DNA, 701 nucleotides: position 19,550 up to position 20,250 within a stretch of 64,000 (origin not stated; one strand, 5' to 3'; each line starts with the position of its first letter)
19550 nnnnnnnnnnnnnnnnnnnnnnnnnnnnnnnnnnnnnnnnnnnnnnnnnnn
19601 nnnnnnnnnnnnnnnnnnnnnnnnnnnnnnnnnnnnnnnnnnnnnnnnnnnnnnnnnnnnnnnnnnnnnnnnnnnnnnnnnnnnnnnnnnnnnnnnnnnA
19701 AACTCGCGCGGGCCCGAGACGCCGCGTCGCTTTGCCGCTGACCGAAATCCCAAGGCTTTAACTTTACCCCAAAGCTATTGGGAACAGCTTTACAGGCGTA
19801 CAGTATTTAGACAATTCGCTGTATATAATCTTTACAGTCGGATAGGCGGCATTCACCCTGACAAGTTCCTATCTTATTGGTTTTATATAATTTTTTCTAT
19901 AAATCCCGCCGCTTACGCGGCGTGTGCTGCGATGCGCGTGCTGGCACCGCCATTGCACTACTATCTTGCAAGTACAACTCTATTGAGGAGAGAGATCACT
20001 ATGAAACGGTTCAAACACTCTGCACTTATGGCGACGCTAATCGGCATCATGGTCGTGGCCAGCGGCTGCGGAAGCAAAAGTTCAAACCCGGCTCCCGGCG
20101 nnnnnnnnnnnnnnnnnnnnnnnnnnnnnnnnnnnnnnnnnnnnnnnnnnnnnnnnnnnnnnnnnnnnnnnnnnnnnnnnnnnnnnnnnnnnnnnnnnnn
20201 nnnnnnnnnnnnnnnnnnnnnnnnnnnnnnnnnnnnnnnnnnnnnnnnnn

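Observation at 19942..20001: Perfect sigma-54 (-24/-12) promoters drive both lipoprotein genes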

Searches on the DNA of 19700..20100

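Call 103: search_rna_families(source=window, start=19700, end=20100, threshold=evalue, max_evalue=1)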
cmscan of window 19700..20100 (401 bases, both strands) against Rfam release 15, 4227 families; matches with E-value up to 1: 0.
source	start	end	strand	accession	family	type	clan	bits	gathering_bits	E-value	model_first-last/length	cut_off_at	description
